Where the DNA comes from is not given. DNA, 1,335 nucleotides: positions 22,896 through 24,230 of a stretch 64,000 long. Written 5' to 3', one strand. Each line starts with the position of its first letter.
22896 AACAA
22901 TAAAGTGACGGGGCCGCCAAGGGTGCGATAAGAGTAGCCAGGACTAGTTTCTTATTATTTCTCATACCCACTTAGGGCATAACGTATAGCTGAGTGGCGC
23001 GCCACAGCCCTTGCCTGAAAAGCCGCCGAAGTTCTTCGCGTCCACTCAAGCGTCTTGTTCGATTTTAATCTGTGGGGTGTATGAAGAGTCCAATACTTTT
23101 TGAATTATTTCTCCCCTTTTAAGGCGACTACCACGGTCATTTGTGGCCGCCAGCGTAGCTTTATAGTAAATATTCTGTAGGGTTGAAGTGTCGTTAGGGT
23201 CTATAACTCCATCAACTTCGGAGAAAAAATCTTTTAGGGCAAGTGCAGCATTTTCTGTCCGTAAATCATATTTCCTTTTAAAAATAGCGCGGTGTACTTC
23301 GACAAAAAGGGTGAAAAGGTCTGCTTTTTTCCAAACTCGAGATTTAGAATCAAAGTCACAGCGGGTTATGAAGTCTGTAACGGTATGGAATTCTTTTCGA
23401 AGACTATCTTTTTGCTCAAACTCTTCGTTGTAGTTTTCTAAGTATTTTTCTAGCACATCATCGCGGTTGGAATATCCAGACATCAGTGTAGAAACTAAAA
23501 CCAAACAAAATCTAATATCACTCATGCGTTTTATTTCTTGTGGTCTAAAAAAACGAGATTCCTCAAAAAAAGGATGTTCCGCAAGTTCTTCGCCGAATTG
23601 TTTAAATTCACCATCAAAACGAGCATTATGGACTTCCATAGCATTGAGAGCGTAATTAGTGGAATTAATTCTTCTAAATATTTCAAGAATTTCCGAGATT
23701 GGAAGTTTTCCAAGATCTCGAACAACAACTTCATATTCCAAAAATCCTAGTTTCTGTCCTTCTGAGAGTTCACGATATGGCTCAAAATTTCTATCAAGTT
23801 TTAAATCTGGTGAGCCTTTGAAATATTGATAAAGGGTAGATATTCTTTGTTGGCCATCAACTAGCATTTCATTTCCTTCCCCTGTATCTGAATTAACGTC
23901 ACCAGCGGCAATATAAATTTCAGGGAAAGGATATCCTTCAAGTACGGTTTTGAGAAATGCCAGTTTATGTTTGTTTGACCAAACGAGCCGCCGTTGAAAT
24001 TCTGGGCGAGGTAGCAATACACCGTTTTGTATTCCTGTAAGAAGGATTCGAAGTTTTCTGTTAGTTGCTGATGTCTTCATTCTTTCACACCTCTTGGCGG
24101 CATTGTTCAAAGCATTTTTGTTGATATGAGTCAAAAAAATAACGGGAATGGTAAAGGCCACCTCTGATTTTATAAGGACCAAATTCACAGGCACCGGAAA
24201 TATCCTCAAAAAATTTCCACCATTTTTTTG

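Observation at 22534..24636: AT-rich islet: minimal NTase-like protein + nuclease-less DUF262 protein (+ 4-TM protein), a candidate uncharacterised defence/toxin module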

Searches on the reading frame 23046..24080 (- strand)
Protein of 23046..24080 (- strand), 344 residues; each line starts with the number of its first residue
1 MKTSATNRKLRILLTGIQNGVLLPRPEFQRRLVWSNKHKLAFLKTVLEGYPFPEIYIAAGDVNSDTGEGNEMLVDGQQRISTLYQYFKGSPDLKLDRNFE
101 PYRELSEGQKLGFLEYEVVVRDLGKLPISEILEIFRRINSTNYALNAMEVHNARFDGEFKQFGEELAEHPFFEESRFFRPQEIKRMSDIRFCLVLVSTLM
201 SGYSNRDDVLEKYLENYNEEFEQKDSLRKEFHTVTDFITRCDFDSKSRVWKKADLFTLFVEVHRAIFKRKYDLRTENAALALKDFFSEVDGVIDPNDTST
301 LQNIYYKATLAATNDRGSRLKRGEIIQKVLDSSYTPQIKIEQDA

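Call 3: search_protein_families(library=pfam, proteins=[window:23046-24080:-], max_evalue=0.1)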
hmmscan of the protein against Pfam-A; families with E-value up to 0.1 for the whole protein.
window:23046-24080:- (344 aa): 1 family
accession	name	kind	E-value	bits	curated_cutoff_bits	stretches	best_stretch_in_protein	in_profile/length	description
PF03235.19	GmrSD_N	-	5.4e-22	79.3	33.2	1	13-93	4-78/199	GmrSD restriction endonuclease, N-terminal domain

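Call 4: search_protein_families(library=padloc, proteins=[window:23046-24080:-], max_evalue=0.1)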
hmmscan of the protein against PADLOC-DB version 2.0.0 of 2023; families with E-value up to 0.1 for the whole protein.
window:23046-24080:- (344 aa): 7 families
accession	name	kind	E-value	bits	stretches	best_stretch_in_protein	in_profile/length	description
PDLC03877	NsnA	-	4.1e-28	96.7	1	5-330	48-379/385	-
PDLC04027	PD-T4-2_A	-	1.4e-16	58.5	2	19-95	49-119/363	-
PDLC03418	REase_II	-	8.9e-12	42.8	1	25-159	35-162/372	Type II restriction enzyme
PDLC04151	HEC-05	-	1e-05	22.5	1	66-97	109-140/600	-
PDLC04709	PDC-M55C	-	1.6e-05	21.8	1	12-108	19-133/554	-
PDLC04155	HEC-06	-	0.004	13.7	1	25-83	23-83/562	-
PDLC04157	HEC-06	-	0.0045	13.6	1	25-83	25-85/558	-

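Call 5: search_protein_families(library=ncbifam, proteins=[window:23046-24080:-], max_evalue=0.1)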
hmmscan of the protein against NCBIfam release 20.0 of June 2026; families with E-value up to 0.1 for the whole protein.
window:23046-24080:- (344 aa): 0 families

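Call 12: find_homologous_proteins(query=window:23046-24080:-, max_evalue=0.001)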
Query window:23046-24080:- (344 aa): 1966 proteins with E <= 0.001 among 3137 candidates; the best 120 are listed.
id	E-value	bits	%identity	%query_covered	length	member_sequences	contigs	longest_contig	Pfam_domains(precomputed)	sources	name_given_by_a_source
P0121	1.1e-207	707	92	100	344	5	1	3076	PF03235.20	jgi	jgi:hypothetical protein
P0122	2.8e-189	646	84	100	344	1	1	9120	PF03235.20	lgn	-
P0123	2.2e-188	643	83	99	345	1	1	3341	PF03235.20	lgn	-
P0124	1.2e-186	638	82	100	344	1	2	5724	PF03235.20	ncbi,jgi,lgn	-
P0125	6.1e-186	635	81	100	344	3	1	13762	PF03235.20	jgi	jgi:uncharacterized protein with ParB-like and HNH nuclease domain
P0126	5.2e-185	632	82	100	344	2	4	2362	PF03235.20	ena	-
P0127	2.0e-182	624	83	99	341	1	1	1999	PF03235.20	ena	-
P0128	2.7e-182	623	81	100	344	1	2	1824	PF03235.20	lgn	-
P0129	3.7e-181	620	80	100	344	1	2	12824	PF03235.20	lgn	-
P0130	3.5e-180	616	80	99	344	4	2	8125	PF03235.20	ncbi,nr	ncbi:MAG: DUF262 domain-containing protein [Proteobacteria bacterium]|nr:DUF262 domain-containing pr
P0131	5.9e-175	599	77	99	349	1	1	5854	PF03235.20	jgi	jgi:hypothetical protein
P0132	9.0e-172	589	75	100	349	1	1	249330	PF03235.20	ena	-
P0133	3.5e-171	587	75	100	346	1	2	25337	PF03235.20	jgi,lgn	jgi:hypothetical protein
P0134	7.9e-171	586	75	99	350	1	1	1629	PF03235.20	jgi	jgi:hypothetical protein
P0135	3.1e-169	580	75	100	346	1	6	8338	PF03235.20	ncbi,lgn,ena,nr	ncbi:MAG: DUF262 domain-containing protein [Alphaproteobacteria bacterium]|nr:DUF262 domain-containi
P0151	4.1e-130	452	62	99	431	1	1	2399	PF03235.20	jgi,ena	-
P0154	4.5e-129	448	60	99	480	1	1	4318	PF03235.20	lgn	-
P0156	2.3e-128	446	61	99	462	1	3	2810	PF03235.20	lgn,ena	-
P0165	7.0e-126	438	60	97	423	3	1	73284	PF18870.7,PF03235.20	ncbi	ncbi:MAG: DUF262 domain-containing protein [Candidatus Solibacter sp.]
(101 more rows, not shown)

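Call 37: search_protein_families(library=pfam, proteins=[P0165, P0154, P0156, P0151], max_evalue=0.01)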
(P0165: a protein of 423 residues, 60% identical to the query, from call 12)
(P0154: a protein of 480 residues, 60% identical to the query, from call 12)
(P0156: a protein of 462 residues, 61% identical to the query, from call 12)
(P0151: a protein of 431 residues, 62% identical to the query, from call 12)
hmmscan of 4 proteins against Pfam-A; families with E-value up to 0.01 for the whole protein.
P0165 (423 aa): 2 families
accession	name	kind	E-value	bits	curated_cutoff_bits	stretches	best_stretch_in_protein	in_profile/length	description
PF03235.19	GmrSD_N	-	1.9e-21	77.6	33.2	1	11-155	2-198/199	GmrSD restriction endonuclease, N-terminal domain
PF18870.6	HEPN_RES_NTD1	-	1.1e-06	29.5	27.4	1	349-415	24-92/131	HEPN/RES N-terminal domain 1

P0154 (480 aa): 1 family
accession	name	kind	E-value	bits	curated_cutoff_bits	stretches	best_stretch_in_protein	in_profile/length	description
PF03235.19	GmrSD_N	-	9.4e-21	75.3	33.2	1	24-155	13-198/199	GmrSD restriction endonuclease, N-terminal domain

P0156 (462 aa): 1 family
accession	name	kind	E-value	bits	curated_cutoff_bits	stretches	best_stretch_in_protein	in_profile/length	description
PF03235.19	GmrSD_N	-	3.7e-22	79.9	33.2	1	23-95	12-78/199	GmrSD restriction endonuclease, N-terminal domain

P0151 (431 aa): 2 families
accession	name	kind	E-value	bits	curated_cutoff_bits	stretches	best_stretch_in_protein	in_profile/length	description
PF03235.19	GmrSD_N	-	2.5e-22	80.4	33.2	1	24-155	13-198/199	GmrSD restriction endonuclease, N-terminal domain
PF18870.6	HEPN_RES_NTD1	-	0.00084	20.1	27.4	1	350-416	22-89/131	HEPN/RES N-terminal domain 1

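Call 46: predict_structure(alignment_id=A2)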
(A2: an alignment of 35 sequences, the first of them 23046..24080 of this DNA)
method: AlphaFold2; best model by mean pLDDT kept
length: 344 residues; sequences in the alignment: 35
mean_pLDDT: 77.5   pTM: 0.59
mean pLDDT of the five models: 77.5, 75.9, 75.8, 74.1, 70.8
residues with pLDDT >= 90: 86; 70-90: 171; 50-70: 63; < 50: 24
segments of 3 or more residues with pLDDT < 50: 1-4, 140-153, 182-184, 342-344
pLDDT, mean of each block of 10 residues (from residue 1): 49 73 70 70 75 73 75 78 83 86 84 68 74 62 35 61 87 81 60 88 61 76 93 97 93 92 94 92 95 88 89 72 93 82 47
secondary structure, 60 per line:
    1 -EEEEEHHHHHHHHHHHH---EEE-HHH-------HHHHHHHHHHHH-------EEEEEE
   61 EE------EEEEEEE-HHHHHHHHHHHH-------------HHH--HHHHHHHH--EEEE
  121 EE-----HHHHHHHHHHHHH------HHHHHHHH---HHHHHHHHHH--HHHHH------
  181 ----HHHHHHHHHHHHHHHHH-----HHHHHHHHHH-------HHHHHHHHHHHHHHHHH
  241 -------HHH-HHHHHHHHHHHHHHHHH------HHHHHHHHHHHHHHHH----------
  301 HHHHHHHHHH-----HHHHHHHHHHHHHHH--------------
elements in order: E2-6 H7-18 E22-24 H36-47 E55-62 E69-75 H77-88 H107-114 E117-122 H128-140 H147-154 H158-167 H170-174 H185-201 H207-216 H224-240 H252-268 H275-290 H301-310 H316-330

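Call 48: search_solved_structures(query=A2, max_evalue=1, show_alignments=1)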
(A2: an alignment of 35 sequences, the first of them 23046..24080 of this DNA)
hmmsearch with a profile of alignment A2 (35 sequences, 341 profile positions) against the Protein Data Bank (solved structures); distinct sequences matched with E-value up to 1: 5.
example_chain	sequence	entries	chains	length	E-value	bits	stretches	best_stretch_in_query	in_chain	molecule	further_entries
7p9k_A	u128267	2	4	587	0.12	14.8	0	10-53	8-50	DUF262 domain-containing protein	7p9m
6rla_A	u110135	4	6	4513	0.16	14.4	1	236-326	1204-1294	O6-alkylguanine-DNA alkyltransferase mutant,DYNC2H1 variant protein | Methylated-DNA--protein-cysteine methyltransferase,Cytoplasmic dynein 2 heavy chain 1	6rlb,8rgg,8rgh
1rci_A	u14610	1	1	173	0.33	13.4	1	183-231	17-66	L FERRITIN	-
1rcd_A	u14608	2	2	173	0.35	13.3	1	183-231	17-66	L FERRITIN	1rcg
1si2_A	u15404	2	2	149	0.79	12.1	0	75-132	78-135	Eukaryotic translation initiation factor 2C 1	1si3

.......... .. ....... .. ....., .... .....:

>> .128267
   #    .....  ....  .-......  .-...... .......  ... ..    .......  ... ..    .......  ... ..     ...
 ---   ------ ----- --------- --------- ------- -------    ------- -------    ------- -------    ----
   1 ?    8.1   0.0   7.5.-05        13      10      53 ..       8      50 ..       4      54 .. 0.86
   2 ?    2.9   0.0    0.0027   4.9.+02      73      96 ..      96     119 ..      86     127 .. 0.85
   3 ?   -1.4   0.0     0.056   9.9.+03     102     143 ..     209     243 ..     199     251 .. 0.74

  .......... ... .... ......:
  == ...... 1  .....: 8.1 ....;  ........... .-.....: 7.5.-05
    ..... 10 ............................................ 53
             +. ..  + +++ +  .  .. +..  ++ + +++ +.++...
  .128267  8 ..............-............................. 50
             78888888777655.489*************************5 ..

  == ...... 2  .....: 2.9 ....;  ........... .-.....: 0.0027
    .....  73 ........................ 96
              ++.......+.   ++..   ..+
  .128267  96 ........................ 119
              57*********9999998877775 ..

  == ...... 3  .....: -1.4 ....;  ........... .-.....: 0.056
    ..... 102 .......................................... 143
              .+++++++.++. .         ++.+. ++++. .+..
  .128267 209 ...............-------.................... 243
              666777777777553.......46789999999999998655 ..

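Call 73: find_encoding_contigs(protein=P0165, flank=6000, max_places=3)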
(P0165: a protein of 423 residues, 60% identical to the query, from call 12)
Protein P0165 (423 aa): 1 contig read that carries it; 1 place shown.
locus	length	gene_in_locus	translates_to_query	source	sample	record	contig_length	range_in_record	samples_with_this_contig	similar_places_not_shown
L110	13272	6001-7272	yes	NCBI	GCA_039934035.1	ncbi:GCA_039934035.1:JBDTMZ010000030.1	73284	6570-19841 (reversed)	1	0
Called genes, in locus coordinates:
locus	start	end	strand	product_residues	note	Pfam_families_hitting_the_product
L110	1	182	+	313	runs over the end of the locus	PF00593:TonB_dep_Rec_b-barrel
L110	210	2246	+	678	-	-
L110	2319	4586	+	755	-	PF22085:NorB_cytochrome_c-like, PF00115:COX1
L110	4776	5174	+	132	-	-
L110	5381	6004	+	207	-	-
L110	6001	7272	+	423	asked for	PF03235:GmrSD_N, PF18870:HEPN_RES_NTD1 (weak)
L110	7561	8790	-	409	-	PF07690:MFS_1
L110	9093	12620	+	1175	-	PF13442:Cytochrome_CBB3 (faint), PF07626:PSD3, PF13385:Laminin_G_3, PF07637:PSD5, PF07631:PSD4, PF07627:PSCyt3, PF07624:PSD2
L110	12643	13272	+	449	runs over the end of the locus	PF07586:HXXSHH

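Call 74: find_encoding_contigs(protein=P0154, flank=6000, max_places=2)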
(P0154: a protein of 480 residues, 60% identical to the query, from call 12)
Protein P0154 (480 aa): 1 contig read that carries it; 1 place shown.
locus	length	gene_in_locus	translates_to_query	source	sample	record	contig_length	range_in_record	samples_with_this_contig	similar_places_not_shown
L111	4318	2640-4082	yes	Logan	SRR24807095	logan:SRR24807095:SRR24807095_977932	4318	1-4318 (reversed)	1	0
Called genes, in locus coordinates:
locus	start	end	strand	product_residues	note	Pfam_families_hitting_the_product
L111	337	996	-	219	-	-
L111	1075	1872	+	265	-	PF13391:HNH_2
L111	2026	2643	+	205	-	-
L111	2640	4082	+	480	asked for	PF03235:GmrSD_N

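Call 76: list_cluster_members(proteins=[P0001, P0389, window:23046-24080:-])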
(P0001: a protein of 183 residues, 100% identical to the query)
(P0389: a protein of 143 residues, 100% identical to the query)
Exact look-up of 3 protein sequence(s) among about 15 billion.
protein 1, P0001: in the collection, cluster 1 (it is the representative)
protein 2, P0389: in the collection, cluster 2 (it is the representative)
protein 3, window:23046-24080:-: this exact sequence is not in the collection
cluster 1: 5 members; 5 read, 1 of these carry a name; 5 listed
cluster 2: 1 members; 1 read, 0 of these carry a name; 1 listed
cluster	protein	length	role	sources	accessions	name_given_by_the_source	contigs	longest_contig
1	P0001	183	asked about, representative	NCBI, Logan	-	-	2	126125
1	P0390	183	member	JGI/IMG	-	hypothetical protein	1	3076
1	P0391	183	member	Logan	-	-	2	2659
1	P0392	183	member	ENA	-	-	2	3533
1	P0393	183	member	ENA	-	-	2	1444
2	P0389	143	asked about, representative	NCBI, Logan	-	-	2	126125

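Call 79: find_related_loci(query=A2, collection=viral_contigs, flank=3000)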
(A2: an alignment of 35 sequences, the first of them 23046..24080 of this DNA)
Query A2 (344 aa) in viral_contigs; peptide patterns used: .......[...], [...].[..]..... (x = any residue, [..] = any of these).
81 stretches matched a pattern; 9 encode a relative of the query (tblastn E <= 1e-3); 9 distinct loci.
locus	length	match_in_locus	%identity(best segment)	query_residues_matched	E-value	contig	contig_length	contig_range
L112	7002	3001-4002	55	1-333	1e-120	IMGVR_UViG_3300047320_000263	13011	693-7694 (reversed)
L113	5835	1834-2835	55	1-333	3e-118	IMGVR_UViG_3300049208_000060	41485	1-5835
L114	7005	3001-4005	53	1-333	5e-118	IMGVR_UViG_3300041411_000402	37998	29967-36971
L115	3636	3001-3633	61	1-211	1e-89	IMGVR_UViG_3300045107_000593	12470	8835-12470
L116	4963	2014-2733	28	33-262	2e-20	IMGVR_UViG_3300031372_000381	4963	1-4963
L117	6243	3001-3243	36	2-86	5e-9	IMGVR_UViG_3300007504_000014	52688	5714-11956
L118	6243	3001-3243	36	2-86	5e-9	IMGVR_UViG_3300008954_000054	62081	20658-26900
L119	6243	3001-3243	36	2-86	5e-9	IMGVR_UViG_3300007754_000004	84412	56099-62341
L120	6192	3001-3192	37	26-88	2e-8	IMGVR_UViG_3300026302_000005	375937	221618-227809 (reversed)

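Call 83: search_protein_families(library=phrogs, proteins=[window:23046-24080:-], max_evalue=0.01)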
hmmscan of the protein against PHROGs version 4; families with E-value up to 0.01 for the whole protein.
window:23046-24080:- (344 aa): 3 families
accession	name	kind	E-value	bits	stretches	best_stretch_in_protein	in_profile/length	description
phrog_2598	-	unknown function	2.1e-33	116.9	1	2-330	26-349/352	-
phrog_1583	-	unknown function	3.5e-20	73.1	1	16-151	29-169/417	-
phrog_26759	-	unknown function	0.0056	16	0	20-87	21-84/593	-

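Call 84: search_protein_families(library=pfam, proteins=[L111:1075-1872:+], max_evalue=0.001)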
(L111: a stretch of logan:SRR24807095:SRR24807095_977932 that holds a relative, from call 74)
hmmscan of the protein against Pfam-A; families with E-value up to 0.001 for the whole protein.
L111:1075-1872:+ (265 aa): 1 family
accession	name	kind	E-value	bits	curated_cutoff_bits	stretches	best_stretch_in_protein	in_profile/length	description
PF13391.12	HNH_2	-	2.5e-10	40.5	21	1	157-208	1-66/66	HNH endonuclease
